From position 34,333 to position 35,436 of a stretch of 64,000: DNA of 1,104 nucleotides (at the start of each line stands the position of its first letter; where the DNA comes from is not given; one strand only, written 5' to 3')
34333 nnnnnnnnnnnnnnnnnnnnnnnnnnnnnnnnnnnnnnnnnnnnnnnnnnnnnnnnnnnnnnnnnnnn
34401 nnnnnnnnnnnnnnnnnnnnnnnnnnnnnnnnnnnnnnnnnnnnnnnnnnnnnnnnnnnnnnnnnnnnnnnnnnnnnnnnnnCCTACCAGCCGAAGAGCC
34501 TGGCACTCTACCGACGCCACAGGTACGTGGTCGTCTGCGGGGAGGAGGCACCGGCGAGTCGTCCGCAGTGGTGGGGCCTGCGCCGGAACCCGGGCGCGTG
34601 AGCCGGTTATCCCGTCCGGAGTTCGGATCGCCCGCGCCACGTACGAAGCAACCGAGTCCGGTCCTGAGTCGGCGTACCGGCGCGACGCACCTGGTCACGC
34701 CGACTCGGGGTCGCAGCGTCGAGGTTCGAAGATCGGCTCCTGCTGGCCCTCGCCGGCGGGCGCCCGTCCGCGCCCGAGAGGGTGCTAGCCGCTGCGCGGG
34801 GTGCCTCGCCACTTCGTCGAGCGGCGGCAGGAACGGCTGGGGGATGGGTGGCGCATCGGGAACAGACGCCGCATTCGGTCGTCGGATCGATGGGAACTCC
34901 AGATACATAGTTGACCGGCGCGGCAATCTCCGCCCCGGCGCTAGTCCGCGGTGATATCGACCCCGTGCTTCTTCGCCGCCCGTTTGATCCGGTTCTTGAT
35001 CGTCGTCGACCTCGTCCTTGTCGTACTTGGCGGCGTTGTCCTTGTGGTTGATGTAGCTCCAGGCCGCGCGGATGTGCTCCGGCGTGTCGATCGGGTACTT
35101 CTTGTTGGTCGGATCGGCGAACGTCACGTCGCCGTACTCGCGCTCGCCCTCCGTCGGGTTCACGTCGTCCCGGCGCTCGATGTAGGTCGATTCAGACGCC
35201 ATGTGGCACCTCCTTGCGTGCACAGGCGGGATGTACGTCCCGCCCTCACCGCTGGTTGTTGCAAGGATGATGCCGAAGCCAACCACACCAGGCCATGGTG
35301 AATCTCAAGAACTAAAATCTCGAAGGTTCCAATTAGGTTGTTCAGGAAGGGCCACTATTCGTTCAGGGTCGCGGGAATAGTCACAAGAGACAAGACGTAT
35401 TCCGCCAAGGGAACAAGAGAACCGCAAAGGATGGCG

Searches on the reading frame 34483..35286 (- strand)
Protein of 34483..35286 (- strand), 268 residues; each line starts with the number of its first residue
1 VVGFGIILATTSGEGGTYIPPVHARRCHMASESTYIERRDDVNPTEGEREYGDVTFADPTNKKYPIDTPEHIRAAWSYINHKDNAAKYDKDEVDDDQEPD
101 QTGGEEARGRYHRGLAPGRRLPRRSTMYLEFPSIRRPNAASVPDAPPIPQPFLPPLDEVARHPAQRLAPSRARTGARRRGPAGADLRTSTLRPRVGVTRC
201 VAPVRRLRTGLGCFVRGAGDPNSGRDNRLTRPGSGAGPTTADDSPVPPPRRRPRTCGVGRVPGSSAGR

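Call 22: search_protein_families(library=pfam, proteins=[window:34483-35286:-], max_evalue=0.01)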
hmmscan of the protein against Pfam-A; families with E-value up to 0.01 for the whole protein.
window:34483-35286:- (268 aa): 1 family
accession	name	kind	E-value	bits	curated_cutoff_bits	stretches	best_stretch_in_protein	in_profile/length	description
PF20223.3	DUF6582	-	5.1e-32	110.5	27.3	1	33-95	2-64/83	Family of unknown function (DUF6582)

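Call 45: search_protein_families(library=padloc, proteins=[window:34483-35286:-], max_evalue=0.001)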
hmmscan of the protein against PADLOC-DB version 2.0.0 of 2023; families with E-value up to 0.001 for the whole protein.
window:34483-35286:- (268 aa): 0 families
